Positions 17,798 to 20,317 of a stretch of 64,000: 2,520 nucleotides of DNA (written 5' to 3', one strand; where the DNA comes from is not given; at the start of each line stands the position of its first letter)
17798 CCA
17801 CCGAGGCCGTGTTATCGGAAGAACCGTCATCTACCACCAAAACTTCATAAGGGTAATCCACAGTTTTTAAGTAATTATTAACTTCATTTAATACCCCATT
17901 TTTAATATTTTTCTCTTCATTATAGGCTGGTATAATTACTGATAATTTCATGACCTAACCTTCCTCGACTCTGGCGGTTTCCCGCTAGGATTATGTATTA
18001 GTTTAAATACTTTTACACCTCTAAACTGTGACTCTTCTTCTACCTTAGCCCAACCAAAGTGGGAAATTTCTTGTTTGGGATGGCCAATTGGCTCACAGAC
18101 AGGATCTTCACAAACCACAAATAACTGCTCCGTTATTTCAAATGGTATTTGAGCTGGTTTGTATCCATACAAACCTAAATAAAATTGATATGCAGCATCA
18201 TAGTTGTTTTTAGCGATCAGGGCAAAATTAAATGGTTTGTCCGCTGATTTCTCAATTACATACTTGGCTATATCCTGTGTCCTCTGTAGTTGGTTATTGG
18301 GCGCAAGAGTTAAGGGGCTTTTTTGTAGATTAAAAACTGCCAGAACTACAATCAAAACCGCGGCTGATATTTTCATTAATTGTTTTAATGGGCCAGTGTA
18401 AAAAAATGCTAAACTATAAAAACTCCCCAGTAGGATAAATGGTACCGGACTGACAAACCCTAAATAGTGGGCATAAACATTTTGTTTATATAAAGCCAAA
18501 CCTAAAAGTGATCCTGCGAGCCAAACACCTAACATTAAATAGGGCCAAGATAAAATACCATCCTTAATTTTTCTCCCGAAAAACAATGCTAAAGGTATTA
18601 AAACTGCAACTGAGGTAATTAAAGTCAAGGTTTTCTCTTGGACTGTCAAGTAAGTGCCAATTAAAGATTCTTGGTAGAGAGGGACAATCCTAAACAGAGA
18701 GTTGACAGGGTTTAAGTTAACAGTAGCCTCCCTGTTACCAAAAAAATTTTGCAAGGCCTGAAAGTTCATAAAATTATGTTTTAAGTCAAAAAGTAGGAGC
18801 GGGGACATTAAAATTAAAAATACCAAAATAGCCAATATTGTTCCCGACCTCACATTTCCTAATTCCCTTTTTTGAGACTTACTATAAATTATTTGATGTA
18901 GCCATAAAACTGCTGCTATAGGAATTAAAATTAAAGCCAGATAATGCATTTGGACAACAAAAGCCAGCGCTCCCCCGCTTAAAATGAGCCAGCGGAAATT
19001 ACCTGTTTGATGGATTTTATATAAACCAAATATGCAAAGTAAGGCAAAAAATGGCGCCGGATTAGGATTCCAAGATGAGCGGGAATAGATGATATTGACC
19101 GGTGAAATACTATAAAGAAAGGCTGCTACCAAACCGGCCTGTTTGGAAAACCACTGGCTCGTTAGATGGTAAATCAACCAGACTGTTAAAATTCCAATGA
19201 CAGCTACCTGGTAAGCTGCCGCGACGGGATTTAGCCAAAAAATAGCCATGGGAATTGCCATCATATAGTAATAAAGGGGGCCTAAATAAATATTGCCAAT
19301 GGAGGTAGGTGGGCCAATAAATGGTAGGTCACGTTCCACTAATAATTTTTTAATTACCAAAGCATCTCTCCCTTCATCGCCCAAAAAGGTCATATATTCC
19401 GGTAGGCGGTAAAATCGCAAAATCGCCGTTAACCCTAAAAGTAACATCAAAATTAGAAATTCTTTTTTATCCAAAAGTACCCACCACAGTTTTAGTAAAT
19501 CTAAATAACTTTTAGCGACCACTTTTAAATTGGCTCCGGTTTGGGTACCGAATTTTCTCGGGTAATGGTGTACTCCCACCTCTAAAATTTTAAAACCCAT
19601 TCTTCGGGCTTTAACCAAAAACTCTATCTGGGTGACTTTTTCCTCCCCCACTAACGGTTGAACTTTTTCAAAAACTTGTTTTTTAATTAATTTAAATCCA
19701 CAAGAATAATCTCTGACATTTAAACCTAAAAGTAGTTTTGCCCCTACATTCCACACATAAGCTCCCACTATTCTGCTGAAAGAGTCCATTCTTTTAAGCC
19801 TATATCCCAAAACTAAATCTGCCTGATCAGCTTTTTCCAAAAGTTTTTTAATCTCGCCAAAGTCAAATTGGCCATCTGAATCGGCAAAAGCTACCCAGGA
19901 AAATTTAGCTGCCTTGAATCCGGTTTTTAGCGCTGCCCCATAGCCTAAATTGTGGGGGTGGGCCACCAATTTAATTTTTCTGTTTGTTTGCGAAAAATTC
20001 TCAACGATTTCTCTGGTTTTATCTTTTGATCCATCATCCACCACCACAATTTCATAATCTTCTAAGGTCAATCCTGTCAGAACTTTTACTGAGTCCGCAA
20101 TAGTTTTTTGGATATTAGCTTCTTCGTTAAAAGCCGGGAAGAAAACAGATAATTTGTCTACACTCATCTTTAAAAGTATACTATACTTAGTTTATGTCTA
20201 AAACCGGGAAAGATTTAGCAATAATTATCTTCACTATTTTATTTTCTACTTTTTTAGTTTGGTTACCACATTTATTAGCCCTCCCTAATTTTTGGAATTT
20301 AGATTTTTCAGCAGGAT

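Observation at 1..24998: A 25-kb single-strand glycosylation super-operon with complete lipid-carrier logic but no rfbD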

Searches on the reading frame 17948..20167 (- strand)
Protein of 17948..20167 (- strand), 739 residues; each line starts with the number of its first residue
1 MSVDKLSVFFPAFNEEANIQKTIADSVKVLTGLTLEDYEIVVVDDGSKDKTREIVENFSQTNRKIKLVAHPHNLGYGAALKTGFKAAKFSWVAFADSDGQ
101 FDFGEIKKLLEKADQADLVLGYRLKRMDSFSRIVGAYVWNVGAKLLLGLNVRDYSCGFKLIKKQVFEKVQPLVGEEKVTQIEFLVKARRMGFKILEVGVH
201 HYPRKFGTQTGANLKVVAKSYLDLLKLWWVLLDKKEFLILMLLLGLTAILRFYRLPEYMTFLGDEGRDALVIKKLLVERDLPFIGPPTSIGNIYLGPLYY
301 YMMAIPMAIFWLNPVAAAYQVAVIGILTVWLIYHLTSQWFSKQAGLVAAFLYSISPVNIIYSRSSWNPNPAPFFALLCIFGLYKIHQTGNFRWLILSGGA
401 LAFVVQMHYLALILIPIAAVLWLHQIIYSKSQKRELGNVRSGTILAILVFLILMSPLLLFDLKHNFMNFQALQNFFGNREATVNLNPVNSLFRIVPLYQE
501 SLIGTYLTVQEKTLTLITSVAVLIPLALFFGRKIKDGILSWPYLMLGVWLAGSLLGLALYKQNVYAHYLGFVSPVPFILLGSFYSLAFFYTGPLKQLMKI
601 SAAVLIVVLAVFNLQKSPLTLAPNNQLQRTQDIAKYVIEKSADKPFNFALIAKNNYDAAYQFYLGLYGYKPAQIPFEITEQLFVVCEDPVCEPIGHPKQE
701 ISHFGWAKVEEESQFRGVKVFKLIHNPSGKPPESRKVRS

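Call 7: search_protein_families(library=pfam, proteins=[window:17948-20167:-], max_evalue=0.01)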
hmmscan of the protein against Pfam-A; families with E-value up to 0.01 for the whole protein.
window:17948-20167:- (739 aa): 5 families
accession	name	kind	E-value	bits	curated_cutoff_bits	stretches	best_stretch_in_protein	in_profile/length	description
PF00535.33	Glycos_transf_2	-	4.2e-34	118.3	23.3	1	7-169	1-167/168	Glycosyl transferase family 2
PF13231.12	PMT_2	-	8.7e-12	46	26.1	1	297-459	4-159/160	Dolichyl-phosphate-mannose-protein mannosyltransferase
PF10111.15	Glyco_tranf_2_2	-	6.1e-07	29.6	27.3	1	13-110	7-103/276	Glycosyltransferase like family 2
PF13641.12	Glyco_tranf_2_3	-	1.4e-06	28.9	27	1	6-110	3-108/230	Glycosyltransferase like family 2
PF02516.20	STT3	-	5.6e-05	23.3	24.5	1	292-591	68-375/405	Oligosaccharyl transferase STT3, N-terminal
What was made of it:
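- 17948..20167 (-): g13: 739-aa fusion of a DPM1/ArnC-like GT2 (1 to about 225) with a PMT_2 GT-C (about 235–739, D264 E265). PF00535 at 4e-34 plus PMT_2 at 9e-12 (call 7).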

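Call 13: search_protein_families(library=ncbifam, proteins=[window:17948-20167:-], max_evalue=0.1)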
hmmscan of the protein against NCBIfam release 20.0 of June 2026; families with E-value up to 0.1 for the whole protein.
window:17948-20167:- (739 aa): 27 families (the best 25 are shown)
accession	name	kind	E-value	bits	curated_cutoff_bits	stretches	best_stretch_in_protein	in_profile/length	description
NF007986.1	PRK10714.1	equivalog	4.2e-21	75.3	529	1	2-224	4-222/316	undecaprenyl-phosphate 4-deoxy-4-formamido-L-arabinose transferase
NF047588.1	GlcsyltransPgfSStrep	equivalog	5.8e-19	68.4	500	1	5-172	2-170/308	glycosyltransferase PgfS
TIGR03937.1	PgaC_IcaA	equivalog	3.3e-17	62.5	422.3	1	3-107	44-144/407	poly-beta-1,6-N-acetyl-D-glucosamine synthase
NF007482.0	PRK10073.1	equivalog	1.8e-15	56.8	423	1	3-118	5-115/334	glycosyltransferase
NF047683.1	TeichurnBiosyTuaG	equivalog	2.2e-15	57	400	1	5-112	7-110/252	teichuronic acid biosynthesis protein TuaG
NF058614.1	PPMAGASynPpgS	equivalog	1.3e-13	50.9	370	1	8-129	4-119/226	polyprenyl-phospho-N-acetylgalactosaminyl synthase PpgS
TIGR04182.1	glyco_TIGR04182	equivalog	1.5e-12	47.5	325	1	7-211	3-200/293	S-layer glycoprotein N-glycosyltransferase AglJ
NF041391.1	DPhHxTase_Halo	equivalog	3.4e-12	45.8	375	1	12-205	3-187/213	dolichyl-phosphate hexose transferase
TIGR03965.1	mycofact_glyco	equivalog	5.3e-12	45.3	280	1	4-116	74-182/467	mycofactocin biosynthesis glycosyltransferase MftF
NF050050.1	ProtGlycPglI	equivalog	6.3e-10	38.9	500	1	4-115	2-110/306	GalNAc(5)-diNAcBac-PP-undecaprenol beta-1,3-glucosyltransferase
TIGR04283.1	glyco_like_mftF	equivalog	9.2e-10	38.5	182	1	6-138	1-125/221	TIGR04283 family arsenosugar biosynthesis glycosyltransferase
NF041875.1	EPS_EpsD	equivalog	2.1e-09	37.2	370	1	6-110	1-101/325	exopolysaccharide biosynthesis glycosyltransferase EpsD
NF045692.1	OglycostaseCruG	equivalog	3.5e-09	36.1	600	1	3-117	40-156/386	2'-O-glycosyltransferase CruG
NF053739.1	GlytfEpsEBac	equivalog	3e-08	33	450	1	18-98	11-92/265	glycosyltransferase EpsE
NF010496.0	PRK13915.1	equivalog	4.1e-08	32.7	262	1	5-98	32-126/307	glucosyl-3-phosphoglycerate synthase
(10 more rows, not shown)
